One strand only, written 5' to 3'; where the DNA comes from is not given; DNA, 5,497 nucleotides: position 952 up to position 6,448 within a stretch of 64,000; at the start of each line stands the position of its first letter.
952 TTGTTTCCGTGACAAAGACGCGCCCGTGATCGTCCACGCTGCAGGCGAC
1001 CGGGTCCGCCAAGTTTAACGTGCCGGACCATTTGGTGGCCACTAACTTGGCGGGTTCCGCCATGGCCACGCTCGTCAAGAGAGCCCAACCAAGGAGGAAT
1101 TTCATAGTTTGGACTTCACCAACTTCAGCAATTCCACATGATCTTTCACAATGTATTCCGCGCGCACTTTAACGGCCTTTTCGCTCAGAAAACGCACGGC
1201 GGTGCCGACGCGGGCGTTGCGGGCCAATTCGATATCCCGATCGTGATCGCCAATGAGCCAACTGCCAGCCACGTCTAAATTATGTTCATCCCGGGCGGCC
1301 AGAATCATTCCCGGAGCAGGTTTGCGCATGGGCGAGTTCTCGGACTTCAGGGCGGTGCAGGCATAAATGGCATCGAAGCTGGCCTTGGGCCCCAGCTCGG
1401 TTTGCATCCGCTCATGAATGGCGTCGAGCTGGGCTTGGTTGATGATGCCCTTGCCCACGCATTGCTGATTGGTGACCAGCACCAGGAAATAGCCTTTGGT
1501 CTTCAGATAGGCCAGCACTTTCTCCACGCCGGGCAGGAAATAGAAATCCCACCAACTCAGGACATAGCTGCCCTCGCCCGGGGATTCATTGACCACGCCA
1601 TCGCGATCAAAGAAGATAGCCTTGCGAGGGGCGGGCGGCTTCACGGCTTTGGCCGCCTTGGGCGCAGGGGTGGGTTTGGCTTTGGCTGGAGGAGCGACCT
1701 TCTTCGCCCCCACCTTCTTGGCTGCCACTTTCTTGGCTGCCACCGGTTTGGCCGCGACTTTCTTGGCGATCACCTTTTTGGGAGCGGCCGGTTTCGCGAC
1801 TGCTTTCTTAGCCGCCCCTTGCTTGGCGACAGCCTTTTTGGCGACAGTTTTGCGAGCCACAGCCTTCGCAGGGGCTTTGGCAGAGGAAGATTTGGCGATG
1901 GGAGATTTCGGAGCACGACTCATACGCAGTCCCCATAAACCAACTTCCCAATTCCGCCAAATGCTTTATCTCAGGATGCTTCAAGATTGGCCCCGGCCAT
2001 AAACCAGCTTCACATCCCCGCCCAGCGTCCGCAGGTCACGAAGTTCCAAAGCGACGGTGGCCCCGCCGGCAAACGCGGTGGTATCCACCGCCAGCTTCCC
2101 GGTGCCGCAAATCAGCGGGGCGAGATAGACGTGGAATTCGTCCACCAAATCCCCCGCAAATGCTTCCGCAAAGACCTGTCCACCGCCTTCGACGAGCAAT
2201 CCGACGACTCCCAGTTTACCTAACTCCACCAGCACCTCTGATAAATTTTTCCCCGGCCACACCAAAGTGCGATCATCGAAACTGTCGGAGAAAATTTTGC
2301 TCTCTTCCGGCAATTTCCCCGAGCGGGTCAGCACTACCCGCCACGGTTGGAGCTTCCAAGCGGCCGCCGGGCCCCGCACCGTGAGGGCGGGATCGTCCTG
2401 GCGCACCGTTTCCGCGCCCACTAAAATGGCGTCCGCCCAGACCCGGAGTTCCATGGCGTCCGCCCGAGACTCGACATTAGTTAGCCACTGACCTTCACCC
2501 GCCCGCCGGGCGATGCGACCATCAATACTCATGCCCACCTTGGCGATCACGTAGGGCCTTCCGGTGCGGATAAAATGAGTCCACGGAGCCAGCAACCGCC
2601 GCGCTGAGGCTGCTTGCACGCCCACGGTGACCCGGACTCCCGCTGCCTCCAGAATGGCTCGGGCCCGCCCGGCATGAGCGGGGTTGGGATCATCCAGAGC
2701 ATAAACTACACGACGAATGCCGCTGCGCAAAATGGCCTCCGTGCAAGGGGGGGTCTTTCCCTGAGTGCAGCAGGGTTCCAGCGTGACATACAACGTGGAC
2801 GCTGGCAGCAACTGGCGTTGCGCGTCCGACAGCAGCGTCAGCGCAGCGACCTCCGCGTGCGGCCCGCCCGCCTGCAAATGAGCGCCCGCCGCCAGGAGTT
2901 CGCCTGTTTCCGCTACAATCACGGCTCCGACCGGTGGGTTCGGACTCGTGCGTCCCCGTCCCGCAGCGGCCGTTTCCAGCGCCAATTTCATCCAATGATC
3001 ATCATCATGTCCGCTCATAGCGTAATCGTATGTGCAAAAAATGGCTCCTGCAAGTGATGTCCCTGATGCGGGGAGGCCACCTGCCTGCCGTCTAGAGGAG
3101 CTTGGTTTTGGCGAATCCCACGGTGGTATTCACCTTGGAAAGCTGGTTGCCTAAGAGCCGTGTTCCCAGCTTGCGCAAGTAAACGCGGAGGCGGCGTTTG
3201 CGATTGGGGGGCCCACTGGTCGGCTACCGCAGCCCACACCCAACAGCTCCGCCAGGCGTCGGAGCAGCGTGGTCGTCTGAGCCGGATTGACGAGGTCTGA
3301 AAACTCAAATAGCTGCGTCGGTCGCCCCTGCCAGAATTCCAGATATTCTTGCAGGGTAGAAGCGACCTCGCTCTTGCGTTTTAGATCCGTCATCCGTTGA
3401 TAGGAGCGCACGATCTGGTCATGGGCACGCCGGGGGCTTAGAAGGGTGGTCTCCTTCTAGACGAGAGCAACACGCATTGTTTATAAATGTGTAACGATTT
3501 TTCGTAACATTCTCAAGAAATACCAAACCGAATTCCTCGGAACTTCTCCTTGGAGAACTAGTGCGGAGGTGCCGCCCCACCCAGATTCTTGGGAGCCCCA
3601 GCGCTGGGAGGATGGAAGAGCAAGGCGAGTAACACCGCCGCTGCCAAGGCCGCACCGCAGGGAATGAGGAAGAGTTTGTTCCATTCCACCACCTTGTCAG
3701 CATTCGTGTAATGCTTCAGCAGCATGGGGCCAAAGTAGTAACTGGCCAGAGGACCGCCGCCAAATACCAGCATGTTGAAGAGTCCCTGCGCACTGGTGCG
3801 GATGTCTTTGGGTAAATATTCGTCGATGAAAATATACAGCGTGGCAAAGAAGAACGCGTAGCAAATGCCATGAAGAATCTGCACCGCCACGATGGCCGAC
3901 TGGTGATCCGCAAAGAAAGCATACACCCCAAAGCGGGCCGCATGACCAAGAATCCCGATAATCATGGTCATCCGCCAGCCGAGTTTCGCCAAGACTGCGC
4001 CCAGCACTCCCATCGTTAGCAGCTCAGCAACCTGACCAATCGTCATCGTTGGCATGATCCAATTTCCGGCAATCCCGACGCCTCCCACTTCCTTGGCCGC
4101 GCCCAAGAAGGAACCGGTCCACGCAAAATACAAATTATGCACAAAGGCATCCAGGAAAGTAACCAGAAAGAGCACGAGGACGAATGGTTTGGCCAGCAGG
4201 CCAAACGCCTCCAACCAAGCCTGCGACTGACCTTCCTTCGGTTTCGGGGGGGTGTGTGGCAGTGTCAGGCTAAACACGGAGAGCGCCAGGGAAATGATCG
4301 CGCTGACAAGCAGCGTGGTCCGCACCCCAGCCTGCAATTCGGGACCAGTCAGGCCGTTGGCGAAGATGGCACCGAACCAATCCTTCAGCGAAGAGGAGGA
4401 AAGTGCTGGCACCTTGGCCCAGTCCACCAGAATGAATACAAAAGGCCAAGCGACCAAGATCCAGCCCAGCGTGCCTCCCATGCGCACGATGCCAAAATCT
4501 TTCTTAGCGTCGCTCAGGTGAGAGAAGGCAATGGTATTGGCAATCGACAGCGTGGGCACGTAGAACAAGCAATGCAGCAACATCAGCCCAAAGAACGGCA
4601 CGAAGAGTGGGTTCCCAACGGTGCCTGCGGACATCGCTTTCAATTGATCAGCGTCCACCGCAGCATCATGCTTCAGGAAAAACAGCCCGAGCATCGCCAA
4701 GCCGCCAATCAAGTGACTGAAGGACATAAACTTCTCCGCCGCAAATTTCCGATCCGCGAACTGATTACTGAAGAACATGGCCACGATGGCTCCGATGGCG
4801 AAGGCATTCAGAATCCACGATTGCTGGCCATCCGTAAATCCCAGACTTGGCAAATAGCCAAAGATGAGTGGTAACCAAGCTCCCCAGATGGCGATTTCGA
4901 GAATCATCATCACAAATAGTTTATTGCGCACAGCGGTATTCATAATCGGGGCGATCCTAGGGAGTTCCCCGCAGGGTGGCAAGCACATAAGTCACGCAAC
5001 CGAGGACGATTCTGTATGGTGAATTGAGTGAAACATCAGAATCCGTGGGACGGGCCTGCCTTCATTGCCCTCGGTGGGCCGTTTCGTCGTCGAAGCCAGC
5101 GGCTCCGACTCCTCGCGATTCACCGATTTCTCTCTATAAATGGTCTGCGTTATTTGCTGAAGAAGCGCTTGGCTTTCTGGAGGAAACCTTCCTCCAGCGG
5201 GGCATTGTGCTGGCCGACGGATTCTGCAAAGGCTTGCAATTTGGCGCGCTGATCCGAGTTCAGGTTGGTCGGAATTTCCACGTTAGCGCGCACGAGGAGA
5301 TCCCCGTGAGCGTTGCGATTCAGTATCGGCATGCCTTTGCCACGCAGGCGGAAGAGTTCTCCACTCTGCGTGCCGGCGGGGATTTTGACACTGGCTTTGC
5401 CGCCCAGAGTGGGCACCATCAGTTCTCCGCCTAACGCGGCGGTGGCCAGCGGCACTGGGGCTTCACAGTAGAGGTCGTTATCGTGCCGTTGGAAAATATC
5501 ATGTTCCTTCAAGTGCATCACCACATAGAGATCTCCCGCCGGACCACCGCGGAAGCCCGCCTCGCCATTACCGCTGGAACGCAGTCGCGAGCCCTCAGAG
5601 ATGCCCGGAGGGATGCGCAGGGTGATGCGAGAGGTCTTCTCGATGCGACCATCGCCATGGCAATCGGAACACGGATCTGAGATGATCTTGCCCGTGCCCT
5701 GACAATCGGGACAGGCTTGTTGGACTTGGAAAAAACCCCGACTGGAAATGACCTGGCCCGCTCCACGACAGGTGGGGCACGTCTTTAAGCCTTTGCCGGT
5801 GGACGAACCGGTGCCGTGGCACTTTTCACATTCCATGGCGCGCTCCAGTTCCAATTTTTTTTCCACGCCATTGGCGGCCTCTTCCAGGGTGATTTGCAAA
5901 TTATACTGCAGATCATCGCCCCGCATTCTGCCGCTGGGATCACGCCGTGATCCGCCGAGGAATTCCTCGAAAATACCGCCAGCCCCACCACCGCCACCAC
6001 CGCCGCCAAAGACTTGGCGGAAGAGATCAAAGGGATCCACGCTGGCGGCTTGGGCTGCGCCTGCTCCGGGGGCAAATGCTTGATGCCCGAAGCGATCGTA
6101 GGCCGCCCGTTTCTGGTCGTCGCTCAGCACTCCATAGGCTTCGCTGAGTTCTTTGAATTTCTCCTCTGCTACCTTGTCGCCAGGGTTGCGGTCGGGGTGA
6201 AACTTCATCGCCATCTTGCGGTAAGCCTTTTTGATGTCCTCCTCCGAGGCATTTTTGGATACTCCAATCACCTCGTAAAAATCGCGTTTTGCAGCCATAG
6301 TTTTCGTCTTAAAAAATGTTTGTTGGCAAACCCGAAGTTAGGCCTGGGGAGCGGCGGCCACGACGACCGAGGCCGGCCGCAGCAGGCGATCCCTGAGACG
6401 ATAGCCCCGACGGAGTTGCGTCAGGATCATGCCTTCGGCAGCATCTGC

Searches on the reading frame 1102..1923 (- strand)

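Call 9: search_protein_families(library=pfam, proteins=[window:1102-1923:-], max_evalue=0.0001)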
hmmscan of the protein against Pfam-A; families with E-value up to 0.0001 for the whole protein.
window:1102-1923:- (273 aa): 4 families
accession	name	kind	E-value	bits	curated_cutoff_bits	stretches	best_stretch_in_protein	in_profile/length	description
PF13419.12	HAD_2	-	1.6e-09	38.6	23.8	1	128-242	79-176/178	Haloacid dehalogenase-like hydrolase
PF13242.12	Hydrolase_like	-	5e-07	30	22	1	199-237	2-41/75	HAD-hyrolase-like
PF08645.17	PNK3P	-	1.9e-06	28.1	22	1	103-216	3-111/161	Polynucleotide kinase 3 phosphatase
PF00702.32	Hydrolase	-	0.0001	23.2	26.4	0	130-237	100-190/191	haloacid dehalogenase-like hydrolase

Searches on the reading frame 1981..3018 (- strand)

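Call 9: search_protein_families(library=pfam, proteins=[window:1981-3018:-], max_evalue=0.0001)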
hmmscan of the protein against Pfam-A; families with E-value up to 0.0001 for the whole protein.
window:1981-3018:- (345 aa): 4 families
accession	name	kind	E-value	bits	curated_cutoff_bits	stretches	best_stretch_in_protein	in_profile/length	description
PF01872.23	RibD_C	-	8.7e-39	133.8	24.1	1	155-338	1-197/197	RibD C-terminal domain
PF00383.29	dCMP_cyt_deam_1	-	4e-18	65.6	25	1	5-107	3-101/102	Cytidine and deoxycytidylate deaminase zinc-binding region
PF14437.12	MafB19-deam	-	2.3e-09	37.7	27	1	5-114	2-107/142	MafB19-like deaminase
PF18785.7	Inv-AAD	-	2.7e-05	24.5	26.5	1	31-132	1-116/129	Invertebrate-AID/APOBEC-deaminase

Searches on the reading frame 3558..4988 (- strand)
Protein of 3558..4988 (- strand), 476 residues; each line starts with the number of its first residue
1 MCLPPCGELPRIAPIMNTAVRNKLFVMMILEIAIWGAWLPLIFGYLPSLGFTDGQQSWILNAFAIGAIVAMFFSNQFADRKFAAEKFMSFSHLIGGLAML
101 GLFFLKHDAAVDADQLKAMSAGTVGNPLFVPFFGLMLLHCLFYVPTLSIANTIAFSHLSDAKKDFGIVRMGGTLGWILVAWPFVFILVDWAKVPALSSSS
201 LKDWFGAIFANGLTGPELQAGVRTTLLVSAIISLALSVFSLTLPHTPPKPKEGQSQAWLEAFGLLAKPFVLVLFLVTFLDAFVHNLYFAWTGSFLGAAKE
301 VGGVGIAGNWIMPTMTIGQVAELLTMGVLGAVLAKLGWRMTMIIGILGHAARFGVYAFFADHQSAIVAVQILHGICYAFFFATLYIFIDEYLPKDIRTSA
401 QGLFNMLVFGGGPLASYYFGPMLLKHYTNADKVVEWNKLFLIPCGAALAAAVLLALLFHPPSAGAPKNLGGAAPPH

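Call 9: search_protein_families(library=pfam, proteins=[window:3558-4988:-], max_evalue=0.0001)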
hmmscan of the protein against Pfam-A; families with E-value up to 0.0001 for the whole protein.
window:3558-4988:- (476 aa): 3 families
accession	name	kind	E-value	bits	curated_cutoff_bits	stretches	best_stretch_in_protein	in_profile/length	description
PF03825.22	Nuc_H_symport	-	3.3e-105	352.8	25.9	2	222-461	158-398/400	Nucleoside H+ symporter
PF12832.13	MFS_1_like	-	7.1e-29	101.4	25.2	1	32-426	12-364/373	MFS_1 like family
PF07690.21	MFS_1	-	1e-20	74.4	33.4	2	315-469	38-183/347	Major Facilitator Superfamily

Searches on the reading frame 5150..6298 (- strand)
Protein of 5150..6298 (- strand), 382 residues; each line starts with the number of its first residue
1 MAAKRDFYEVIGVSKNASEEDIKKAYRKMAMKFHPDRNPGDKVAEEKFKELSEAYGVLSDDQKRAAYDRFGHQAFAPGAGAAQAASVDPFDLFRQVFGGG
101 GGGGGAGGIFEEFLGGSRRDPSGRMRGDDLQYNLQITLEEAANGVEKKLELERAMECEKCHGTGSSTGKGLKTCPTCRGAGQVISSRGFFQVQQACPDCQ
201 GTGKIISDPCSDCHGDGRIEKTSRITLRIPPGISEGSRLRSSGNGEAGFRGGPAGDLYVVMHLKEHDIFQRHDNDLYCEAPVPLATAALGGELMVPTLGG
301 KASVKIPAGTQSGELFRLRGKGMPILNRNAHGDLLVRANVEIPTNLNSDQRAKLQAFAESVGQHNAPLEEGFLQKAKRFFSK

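Call 9: search_protein_families(library=pfam, proteins=[window:5150-6298:-], max_evalue=0.0001)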
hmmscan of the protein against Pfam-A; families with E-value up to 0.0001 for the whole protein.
window:5150-6298:- (382 aa): 4 families
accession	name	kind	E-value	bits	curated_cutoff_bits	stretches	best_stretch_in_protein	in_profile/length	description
PF01556.23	DnaJ_C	-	1.9e-51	174.5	26.6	1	130-343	1-152/152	DnaJ C terminal domain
PF00226.36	DnaJ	-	1.8e-28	98.8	27.8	1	6-68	1-63/63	DnaJ domain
PF00684.25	DnaJ_CXXCXGXG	-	9.3e-17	61.5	32.7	1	157-217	1-65/65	DnaJ central domain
PF15777.11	Anti-TRAP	-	2.2e-05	24.8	32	0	155-188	11-47/59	Tryptophan RNA-binding attenuator protein inhibitory protein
